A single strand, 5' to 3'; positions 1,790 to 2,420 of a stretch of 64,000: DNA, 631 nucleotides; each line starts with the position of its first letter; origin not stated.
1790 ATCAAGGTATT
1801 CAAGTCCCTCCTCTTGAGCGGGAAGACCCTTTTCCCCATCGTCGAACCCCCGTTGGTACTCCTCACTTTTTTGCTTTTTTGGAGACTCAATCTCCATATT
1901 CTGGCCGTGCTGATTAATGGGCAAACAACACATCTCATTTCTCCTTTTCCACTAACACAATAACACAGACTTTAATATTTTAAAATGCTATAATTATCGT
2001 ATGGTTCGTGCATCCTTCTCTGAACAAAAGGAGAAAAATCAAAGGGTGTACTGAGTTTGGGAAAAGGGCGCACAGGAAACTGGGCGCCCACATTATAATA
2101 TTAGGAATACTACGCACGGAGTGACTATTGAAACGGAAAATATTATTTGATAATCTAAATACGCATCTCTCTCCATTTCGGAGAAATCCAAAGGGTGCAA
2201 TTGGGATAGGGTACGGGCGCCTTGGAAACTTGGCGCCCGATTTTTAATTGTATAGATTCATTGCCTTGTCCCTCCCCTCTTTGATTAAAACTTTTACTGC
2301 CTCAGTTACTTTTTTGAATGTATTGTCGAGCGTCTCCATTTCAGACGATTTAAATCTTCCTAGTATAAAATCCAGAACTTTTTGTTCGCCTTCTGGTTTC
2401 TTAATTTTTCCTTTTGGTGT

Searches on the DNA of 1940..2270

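Call 77: search_rna_families(source=window, start=1940, end=2270, threshold=evalue, max_evalue=10, show_alignments=2)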
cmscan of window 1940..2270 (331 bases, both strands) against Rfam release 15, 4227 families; matches with E-value up to 10: 3.
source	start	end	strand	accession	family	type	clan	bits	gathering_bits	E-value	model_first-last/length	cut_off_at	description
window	2061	2101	-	RF02398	sau-6072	Gene; sRNA;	-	22.1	50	0.03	1-53/53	no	Staphylococcus sRNA sau-6072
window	2062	2171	-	RF00078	MicA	Gene; sRNA;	-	20.6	41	0.59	1-75/75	no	MicA sRNA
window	2140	2201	+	RF00927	mir-582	Gene; miRNA;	-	13.9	84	7.6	1-83/83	no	mir-582 microRNA precursor family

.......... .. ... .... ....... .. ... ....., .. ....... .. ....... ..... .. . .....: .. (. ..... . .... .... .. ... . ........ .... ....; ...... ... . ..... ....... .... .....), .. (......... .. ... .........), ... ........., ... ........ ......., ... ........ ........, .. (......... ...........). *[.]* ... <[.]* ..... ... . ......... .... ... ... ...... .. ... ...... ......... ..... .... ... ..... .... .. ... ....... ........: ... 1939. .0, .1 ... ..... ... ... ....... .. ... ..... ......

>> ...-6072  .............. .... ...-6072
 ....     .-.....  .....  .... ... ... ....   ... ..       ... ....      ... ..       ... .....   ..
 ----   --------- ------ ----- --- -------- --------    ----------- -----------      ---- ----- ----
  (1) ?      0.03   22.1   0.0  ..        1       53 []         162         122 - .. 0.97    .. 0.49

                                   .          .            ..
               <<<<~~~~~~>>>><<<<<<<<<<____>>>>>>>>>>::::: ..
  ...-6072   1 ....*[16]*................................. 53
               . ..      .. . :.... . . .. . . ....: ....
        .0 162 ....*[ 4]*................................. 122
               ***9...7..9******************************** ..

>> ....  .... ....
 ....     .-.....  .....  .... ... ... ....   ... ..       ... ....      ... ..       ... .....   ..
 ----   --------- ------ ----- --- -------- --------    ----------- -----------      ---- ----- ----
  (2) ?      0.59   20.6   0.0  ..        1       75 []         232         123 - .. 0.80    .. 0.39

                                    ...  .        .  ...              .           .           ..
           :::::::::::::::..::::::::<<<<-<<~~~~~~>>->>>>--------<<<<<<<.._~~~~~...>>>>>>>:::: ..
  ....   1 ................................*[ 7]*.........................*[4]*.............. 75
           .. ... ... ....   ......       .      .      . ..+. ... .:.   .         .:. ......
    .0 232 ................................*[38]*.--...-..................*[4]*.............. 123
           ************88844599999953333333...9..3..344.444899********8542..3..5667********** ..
